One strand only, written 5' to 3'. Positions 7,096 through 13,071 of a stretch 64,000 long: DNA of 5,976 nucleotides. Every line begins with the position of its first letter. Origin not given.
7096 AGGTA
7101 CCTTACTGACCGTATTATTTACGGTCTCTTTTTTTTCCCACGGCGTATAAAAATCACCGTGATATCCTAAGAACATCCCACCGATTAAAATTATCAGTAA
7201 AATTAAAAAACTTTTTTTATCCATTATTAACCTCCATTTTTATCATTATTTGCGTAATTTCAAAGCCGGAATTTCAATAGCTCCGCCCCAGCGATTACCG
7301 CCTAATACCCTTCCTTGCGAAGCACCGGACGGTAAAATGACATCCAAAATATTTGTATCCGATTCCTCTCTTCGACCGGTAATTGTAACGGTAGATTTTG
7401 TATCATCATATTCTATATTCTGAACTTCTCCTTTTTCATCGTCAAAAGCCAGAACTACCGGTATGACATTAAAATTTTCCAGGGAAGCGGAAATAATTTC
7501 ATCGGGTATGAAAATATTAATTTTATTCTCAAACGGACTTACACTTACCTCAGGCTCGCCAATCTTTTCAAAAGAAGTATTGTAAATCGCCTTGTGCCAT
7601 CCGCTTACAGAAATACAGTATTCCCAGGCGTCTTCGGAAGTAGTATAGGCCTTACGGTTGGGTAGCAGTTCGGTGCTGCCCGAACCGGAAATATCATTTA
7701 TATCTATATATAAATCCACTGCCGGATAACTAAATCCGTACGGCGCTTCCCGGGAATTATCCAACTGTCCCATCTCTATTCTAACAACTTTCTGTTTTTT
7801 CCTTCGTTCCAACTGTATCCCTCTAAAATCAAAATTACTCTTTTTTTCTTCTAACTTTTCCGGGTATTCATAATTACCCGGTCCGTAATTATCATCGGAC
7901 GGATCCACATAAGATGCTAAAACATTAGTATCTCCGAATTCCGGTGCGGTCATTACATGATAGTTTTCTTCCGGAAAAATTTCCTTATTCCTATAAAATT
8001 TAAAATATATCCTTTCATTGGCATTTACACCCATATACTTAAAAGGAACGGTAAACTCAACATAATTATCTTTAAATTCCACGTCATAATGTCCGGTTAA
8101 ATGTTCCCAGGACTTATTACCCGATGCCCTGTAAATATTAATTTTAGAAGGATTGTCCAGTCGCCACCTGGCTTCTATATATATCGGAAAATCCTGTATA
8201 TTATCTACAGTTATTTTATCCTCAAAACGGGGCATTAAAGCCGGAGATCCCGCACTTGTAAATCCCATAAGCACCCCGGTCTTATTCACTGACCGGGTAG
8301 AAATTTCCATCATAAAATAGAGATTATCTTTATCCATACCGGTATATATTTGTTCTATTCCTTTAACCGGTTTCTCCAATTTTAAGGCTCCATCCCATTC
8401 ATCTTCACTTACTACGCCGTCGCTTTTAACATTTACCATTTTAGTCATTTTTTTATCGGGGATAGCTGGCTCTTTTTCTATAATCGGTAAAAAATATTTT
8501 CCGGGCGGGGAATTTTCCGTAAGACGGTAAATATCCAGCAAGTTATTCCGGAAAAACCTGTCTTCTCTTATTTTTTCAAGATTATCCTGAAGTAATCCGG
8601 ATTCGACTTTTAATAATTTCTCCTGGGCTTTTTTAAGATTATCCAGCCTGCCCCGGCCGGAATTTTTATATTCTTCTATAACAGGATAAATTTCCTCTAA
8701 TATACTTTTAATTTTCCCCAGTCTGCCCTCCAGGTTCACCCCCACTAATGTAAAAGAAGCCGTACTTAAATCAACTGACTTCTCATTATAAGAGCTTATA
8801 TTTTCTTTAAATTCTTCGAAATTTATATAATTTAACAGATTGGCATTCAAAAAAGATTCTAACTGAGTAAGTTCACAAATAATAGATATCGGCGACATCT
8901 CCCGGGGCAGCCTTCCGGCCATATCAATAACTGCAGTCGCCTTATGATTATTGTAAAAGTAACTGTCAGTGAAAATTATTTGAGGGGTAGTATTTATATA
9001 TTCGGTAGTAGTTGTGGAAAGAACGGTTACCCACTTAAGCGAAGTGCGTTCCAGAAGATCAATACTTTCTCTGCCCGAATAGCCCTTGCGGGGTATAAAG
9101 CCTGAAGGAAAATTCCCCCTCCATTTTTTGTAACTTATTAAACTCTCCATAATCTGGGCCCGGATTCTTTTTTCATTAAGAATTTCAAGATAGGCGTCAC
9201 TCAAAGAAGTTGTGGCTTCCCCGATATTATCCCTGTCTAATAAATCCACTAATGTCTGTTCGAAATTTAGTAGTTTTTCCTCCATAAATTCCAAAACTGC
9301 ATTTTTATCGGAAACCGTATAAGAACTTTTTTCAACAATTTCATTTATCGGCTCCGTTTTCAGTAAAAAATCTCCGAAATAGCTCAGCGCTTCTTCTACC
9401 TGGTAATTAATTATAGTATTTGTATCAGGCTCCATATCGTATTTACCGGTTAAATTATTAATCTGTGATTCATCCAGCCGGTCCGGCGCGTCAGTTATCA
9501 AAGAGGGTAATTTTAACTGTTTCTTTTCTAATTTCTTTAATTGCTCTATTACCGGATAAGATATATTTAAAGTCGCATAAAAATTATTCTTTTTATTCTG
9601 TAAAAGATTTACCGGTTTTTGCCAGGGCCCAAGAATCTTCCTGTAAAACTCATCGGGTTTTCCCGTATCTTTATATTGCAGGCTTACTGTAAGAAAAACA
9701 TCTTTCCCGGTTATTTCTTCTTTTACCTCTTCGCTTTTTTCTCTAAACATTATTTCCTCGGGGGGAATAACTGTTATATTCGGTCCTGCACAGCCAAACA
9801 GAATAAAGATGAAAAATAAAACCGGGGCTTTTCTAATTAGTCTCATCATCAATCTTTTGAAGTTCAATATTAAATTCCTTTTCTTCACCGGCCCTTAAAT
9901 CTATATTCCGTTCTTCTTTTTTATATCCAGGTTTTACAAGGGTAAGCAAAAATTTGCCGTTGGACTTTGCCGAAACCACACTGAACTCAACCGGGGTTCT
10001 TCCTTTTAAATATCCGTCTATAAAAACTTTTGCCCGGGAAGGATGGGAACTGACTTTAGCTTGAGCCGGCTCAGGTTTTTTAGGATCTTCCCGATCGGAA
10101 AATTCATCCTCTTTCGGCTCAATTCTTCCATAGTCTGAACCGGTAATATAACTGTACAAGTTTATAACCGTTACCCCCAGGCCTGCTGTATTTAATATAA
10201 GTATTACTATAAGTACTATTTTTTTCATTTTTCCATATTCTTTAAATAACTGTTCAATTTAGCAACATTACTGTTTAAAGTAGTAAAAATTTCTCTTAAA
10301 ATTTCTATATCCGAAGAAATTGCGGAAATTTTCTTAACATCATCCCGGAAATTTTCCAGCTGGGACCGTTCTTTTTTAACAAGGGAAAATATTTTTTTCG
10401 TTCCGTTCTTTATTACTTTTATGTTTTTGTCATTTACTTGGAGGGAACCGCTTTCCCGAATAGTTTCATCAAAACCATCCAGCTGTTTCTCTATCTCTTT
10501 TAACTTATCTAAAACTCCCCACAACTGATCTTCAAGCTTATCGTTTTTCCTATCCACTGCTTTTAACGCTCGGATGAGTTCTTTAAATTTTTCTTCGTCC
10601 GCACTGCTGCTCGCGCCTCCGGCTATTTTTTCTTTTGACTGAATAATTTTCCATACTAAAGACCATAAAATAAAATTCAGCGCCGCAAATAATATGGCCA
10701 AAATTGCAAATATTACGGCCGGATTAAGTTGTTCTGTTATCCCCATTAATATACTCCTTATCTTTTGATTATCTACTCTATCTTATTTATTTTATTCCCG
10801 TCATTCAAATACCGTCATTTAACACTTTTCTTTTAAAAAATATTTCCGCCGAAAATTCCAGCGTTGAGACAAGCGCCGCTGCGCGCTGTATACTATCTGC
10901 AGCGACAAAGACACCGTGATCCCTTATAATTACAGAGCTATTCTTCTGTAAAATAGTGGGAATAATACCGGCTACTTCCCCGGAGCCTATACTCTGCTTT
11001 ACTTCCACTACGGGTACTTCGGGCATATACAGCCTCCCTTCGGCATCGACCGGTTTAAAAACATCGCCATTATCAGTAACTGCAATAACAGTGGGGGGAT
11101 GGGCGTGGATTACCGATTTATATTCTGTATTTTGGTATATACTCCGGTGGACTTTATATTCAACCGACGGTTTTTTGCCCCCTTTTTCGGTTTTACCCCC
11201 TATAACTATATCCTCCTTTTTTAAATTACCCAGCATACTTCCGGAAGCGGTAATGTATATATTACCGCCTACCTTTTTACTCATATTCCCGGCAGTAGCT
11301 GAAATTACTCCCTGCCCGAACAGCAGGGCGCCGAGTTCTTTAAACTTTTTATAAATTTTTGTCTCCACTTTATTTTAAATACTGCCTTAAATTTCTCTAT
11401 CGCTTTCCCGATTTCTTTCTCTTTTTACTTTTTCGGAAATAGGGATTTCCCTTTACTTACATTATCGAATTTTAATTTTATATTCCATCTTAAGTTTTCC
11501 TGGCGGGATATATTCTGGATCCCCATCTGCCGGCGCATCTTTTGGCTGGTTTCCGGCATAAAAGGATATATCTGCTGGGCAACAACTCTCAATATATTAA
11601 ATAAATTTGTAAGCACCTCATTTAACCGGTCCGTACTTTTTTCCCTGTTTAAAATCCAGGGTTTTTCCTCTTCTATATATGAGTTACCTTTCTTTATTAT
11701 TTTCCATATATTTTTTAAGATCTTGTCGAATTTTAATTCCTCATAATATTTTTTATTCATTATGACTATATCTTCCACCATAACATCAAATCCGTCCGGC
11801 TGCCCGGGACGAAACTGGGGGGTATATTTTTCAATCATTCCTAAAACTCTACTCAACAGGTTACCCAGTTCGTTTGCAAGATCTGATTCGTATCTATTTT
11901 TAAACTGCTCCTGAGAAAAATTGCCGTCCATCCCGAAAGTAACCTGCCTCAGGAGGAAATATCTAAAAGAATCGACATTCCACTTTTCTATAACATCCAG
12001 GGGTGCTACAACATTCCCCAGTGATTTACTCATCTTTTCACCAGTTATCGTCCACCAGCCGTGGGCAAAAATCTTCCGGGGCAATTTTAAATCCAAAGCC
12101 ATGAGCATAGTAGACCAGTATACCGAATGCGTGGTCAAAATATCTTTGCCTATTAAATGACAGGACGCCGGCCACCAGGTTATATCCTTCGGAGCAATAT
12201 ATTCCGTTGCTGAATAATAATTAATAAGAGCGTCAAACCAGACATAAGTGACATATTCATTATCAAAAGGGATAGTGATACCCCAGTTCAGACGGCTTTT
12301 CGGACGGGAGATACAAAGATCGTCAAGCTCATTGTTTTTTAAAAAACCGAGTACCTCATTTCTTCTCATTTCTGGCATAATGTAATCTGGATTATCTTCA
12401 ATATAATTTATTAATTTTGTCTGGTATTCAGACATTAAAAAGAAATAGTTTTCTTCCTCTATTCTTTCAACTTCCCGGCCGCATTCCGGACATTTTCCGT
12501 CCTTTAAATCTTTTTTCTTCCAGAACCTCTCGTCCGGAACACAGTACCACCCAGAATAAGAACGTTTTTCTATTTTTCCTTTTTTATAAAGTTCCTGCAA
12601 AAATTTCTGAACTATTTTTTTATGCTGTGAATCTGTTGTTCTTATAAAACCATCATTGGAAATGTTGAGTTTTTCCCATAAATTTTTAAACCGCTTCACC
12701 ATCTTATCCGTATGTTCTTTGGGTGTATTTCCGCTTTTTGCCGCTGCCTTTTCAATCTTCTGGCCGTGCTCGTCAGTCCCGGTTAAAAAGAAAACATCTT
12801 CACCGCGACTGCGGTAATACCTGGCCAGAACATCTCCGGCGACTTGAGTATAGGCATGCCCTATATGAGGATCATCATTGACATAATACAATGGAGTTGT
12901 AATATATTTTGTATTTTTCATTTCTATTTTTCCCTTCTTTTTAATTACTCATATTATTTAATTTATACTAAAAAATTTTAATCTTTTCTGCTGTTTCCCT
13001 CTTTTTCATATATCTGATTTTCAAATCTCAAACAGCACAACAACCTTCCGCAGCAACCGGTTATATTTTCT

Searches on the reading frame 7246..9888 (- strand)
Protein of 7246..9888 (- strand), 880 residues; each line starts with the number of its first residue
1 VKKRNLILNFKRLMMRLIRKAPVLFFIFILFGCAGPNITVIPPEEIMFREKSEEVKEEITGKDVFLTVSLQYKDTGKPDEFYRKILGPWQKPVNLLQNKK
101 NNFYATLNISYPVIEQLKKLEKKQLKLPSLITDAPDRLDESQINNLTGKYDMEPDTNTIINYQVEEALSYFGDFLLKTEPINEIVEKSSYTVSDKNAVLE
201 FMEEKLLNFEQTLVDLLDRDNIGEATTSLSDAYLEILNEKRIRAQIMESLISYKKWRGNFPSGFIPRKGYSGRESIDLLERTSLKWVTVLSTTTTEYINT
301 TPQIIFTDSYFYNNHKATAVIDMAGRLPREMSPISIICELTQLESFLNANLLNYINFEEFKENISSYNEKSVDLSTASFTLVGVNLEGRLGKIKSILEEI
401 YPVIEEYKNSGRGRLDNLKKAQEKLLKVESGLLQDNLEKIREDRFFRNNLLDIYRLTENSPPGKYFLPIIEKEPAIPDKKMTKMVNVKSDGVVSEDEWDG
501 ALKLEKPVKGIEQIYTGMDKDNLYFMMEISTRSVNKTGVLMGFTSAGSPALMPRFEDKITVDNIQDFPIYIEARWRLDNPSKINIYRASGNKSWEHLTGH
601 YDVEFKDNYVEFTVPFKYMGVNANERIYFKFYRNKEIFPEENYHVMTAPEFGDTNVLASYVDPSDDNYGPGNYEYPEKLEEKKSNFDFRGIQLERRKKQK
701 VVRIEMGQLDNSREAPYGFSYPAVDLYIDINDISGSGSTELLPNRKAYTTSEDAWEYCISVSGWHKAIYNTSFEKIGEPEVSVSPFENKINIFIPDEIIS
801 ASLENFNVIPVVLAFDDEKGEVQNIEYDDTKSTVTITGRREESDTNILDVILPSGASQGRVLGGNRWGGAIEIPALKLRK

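Call 32: search_protein_families(library=ncbifam, proteins=[window:7246-9888:-], max_evalue=1e-10)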
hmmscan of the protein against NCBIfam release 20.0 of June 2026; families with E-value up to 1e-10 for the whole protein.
window:7246-9888:- (880 aa): 0 families

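Call 34: search_protein_families(library=pfam, proteins=[window:7246-9888:-], max_evalue=0.0001)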
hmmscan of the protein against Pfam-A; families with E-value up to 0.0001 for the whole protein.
window:7246-9888:- (880 aa): 1 family
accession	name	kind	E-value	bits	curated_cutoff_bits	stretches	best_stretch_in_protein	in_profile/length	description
PF09985.14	Glucodextran_C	-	9.7e-29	100.9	22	1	659-863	3-214/228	C-terminal binding-module, SLH-like, of glucodextranase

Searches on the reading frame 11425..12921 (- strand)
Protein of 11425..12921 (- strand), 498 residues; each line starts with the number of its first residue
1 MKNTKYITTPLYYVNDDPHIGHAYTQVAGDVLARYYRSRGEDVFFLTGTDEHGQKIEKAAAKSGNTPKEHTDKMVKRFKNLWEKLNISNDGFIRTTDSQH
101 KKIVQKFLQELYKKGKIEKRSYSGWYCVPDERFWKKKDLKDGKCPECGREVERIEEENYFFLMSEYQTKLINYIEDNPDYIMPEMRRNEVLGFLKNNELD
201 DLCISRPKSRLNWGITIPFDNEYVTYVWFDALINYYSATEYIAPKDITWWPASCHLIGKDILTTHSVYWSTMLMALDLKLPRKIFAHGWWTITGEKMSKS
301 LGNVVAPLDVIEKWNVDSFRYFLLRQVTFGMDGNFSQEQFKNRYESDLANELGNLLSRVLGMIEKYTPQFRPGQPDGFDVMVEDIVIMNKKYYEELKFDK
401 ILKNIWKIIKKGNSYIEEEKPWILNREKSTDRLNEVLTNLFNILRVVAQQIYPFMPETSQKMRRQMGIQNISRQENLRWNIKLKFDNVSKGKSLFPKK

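Call 32: search_protein_families(library=ncbifam, proteins=[window:11425-12921:-], max_evalue=1e-10)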
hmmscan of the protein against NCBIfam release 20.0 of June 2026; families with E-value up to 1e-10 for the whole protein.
window:11425-12921:- (498 aa): 16 families
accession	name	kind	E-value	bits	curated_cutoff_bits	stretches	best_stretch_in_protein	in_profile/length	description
NF008900.0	PRK12267.1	equivalog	2.9e-202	673.6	598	1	2-497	3-509/648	methionine--tRNA ligase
TIGR00398.1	metG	equivalog_domain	1.7e-148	495.6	336.35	1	6-497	2-528/530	methionine--tRNA ligase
NF008860.0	PRK11893.2-2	equivalog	9.7e-103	345.1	761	3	248-497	324-579/583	methionine--tRNA ligase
NF001100.0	PRK00133.1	equivalog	7.5e-100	335.4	587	2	135-476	166-512/676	methionine--tRNA ligase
TIGR00422.1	valS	equivalog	2.6e-31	108.5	612.1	1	227-469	453-702/863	valine--tRNA ligase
NF009687.0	PRK13208.1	equivalog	1.1e-30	106.5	738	2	224-475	458-714/801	valine--tRNA ligase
TIGR00396.1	leuS_bact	equivalog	1.2e-29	103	548.4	1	3-176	29-206/843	leucine--tRNA ligase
NF004349.1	PRK05729.1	equivalog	3.3e-27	95.1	704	1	228-466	444-683/860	valine--tRNA ligase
TIGR00392.1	ileS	equivalog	4.6e-24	84.6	621.4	1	227-468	538-791/861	isoleucine--tRNA ligase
NF008957.0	PRK12300.1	subfamily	1.1e-23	83.3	677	1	249-473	577-787/946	leucine--tRNA ligase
TIGR00435.1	cysS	equivalog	8.8e-22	77.8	340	1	255-446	223-400/466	cysteine--tRNA ligase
NF008859.0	PRK11893.2-1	equivalog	4.7e-21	75.3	553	1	13-152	12-152/498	methionine--tRNA ligase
TIGR00395.1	leuS_arch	equivalog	1.9e-16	59.3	648.5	1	248-471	570-781/938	leucine--tRNA ligase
NF000540.1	alt_ValS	exception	2.4e-15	55.6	900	0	294-459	572-736/827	valine--tRNA ligase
NF008863.0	PRK11893.2-5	equivalog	1.6e-14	53.4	551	0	19-151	21-157/531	methionine--tRNA ligase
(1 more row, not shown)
